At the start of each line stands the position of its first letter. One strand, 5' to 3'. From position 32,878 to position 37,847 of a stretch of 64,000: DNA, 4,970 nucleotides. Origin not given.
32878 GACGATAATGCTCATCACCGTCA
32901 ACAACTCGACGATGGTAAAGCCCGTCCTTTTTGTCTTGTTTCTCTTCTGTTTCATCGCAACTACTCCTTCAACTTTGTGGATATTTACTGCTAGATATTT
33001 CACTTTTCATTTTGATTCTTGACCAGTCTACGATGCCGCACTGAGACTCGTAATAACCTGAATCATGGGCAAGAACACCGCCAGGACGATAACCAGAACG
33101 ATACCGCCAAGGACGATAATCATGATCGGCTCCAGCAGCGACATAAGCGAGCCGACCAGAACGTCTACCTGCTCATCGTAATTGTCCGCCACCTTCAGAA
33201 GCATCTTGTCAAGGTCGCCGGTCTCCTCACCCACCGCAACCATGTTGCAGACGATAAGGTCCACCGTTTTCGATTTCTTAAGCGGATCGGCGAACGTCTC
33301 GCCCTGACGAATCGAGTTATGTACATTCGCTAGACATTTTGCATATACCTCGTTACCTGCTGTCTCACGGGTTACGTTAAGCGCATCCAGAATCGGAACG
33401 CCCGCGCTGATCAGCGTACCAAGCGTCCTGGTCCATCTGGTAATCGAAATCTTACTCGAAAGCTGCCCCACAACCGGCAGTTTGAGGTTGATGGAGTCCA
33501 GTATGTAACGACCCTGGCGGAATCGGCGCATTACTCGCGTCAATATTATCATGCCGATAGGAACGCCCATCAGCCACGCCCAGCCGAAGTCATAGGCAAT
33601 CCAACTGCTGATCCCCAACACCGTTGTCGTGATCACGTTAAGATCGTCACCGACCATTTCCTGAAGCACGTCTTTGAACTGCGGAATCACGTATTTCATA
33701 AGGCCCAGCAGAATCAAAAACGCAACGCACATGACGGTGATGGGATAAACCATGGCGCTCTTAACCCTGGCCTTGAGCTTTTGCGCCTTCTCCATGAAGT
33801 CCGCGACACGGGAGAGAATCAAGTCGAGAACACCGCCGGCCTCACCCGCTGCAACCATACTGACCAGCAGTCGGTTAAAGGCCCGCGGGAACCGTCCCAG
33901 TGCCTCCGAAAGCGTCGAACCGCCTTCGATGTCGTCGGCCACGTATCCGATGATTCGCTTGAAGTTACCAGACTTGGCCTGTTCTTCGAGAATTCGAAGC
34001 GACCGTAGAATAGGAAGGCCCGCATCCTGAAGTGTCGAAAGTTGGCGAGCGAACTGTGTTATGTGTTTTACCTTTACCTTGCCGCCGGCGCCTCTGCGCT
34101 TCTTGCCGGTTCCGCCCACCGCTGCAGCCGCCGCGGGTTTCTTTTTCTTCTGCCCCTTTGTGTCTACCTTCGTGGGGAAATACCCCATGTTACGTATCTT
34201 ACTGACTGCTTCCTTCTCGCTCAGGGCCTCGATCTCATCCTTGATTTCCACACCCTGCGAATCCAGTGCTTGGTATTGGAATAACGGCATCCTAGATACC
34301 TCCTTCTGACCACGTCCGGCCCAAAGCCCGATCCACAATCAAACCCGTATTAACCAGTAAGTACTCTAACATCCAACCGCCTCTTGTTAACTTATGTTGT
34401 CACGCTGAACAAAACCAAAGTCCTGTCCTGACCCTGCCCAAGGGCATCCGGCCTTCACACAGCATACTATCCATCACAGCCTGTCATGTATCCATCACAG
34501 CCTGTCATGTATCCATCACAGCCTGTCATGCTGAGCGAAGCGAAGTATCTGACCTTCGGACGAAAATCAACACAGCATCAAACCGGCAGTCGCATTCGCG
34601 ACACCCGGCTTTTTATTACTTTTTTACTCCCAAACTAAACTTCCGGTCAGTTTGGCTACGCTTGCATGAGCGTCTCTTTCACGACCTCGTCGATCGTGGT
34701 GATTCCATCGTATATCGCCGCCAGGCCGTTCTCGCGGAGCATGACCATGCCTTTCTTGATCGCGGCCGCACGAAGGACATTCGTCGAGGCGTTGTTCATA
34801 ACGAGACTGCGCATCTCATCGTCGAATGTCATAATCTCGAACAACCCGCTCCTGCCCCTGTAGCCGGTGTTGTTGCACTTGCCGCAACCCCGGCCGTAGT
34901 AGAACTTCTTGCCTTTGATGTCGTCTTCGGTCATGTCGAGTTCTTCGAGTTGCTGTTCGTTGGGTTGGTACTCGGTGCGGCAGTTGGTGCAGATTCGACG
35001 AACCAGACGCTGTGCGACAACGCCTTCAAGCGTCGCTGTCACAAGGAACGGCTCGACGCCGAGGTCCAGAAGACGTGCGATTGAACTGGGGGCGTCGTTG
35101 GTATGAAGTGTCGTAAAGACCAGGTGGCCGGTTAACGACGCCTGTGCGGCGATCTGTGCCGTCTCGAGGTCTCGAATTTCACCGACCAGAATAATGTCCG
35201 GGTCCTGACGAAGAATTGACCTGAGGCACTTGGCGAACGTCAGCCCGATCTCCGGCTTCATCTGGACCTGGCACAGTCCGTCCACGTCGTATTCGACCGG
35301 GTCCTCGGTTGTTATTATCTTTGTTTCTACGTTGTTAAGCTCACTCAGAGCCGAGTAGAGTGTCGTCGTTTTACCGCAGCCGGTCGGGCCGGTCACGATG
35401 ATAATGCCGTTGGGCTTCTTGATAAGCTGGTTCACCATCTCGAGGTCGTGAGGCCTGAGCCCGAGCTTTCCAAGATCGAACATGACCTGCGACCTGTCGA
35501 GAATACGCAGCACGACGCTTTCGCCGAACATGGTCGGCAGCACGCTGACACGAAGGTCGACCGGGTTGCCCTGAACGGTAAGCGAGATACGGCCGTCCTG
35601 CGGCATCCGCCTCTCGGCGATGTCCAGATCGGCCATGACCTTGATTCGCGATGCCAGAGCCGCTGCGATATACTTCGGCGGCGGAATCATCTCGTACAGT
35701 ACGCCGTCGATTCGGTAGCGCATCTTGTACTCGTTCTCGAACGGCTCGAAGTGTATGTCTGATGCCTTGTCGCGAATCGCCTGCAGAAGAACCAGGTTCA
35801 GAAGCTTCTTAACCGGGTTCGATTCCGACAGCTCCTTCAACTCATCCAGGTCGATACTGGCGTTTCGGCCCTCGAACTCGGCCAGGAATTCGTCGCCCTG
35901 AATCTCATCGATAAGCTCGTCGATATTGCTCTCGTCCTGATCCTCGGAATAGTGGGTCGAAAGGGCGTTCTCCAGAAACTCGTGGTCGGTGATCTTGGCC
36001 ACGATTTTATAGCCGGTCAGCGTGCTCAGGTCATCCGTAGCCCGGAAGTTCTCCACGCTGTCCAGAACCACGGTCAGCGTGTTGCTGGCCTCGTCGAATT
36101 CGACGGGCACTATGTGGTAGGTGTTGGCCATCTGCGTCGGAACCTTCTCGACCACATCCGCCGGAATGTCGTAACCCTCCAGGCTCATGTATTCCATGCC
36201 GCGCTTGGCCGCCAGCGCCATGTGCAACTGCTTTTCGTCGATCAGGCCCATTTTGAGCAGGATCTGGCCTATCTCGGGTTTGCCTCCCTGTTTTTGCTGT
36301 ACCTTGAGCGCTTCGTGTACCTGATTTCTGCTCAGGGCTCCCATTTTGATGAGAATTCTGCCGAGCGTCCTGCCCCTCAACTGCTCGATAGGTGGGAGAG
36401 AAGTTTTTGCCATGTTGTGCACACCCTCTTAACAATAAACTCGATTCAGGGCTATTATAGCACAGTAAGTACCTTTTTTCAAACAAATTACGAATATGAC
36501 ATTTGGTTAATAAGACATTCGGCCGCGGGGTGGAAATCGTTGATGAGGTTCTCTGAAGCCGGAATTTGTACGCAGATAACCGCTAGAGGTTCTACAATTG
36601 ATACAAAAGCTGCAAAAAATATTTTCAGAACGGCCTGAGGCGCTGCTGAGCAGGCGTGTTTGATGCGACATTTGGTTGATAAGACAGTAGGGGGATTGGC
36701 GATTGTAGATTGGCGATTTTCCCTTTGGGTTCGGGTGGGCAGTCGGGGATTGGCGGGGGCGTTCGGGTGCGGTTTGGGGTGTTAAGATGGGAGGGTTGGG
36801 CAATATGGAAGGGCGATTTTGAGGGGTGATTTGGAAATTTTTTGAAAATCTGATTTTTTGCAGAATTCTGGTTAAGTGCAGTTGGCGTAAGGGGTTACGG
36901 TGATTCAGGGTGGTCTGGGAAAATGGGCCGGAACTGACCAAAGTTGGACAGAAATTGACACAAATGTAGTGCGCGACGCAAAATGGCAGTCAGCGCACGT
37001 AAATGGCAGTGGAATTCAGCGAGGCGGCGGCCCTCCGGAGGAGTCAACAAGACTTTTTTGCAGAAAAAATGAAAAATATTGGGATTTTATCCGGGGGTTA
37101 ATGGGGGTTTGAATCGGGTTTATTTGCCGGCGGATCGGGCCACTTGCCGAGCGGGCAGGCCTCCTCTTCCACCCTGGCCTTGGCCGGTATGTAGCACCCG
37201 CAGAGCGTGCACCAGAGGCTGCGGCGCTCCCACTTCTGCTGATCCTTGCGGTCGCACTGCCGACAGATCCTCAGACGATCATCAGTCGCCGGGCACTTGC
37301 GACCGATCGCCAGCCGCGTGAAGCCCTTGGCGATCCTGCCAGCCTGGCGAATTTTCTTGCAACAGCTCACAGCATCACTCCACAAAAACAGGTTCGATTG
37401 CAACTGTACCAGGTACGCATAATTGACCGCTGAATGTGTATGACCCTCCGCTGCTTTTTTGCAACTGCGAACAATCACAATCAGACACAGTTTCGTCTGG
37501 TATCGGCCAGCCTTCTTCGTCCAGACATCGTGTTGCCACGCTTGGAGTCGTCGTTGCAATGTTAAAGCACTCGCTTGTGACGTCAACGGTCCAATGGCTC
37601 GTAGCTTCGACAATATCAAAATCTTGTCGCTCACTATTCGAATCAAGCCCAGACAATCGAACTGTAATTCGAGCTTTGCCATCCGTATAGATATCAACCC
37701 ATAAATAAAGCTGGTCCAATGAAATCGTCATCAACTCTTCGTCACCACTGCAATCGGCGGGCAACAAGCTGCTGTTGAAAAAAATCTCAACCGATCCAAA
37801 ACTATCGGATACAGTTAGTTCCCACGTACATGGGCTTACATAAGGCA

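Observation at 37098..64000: Mu-like transposable prophage whose virion genes are split into two divergent arms around a central early region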

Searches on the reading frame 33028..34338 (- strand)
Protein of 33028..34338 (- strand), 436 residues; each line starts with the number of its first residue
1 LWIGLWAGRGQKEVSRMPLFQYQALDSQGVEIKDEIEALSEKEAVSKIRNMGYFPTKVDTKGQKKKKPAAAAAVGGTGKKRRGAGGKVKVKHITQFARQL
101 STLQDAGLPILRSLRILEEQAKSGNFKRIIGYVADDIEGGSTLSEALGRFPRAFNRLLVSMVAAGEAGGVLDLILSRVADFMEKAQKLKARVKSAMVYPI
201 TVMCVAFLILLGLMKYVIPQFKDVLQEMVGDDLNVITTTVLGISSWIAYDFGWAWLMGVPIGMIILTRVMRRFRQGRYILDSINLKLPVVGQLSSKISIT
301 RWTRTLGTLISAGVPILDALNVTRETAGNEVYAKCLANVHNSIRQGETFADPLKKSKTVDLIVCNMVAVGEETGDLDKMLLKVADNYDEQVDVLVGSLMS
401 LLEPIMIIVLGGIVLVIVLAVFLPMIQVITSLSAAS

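Call 70: search_protein_families(library=pfam, max_evalue=0.0001, proteins=[window:33028-34338:-])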
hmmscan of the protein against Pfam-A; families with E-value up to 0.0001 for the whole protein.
window:33028-34338:- (436 aa): 1 family
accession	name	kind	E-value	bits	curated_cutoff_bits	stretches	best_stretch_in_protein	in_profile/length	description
PF00482.28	T2SSF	-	3.4e-64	214.9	25.2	2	96-219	1-125/125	Type II secretion system (T2SS), protein F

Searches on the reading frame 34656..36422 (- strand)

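Call 70: search_protein_families(library=pfam, max_evalue=0.0001, proteins=[window:34656-36422:-])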
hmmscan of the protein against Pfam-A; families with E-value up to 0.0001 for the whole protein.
window:34656-36422:- (588 aa): 3 families
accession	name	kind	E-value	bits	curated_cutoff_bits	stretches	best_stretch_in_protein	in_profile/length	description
PF00437.27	T2SSE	-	3.8e-136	454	24.9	1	199-581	3-369/370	Type II/IV secretion system protein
PF05157.20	MshEN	-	4.1e-11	43.1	23.1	1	75-161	2-87/90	MshEN domain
PF13401.12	AAA_22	-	3.7e-05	24.5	27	0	337-385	4-52/130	AAA domain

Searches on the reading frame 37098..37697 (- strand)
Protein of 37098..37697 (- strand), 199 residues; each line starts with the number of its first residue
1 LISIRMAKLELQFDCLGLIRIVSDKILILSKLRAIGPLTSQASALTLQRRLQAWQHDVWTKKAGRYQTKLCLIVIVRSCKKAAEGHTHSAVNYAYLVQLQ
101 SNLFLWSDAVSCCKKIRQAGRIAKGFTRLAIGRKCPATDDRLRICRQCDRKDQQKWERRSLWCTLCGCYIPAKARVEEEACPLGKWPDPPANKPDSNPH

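Call 4: search_protein_families(library=pfam, max_evalue=0.01, proteins=[window:37098-37697:-])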
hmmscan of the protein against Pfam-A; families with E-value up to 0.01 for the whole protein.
window:37098-37697:- (199 aa): 0 families

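Call 9: search_protein_families(library=phrogs, max_evalue=0.01, proteins=[window:37098-37697:-])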
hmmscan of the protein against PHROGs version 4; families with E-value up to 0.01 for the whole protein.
window:37098-37697:- (199 aa): 1 family
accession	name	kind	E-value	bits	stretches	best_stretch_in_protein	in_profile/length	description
phrog_13558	-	unknown function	2e-10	41.5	1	138-186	25-68/69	-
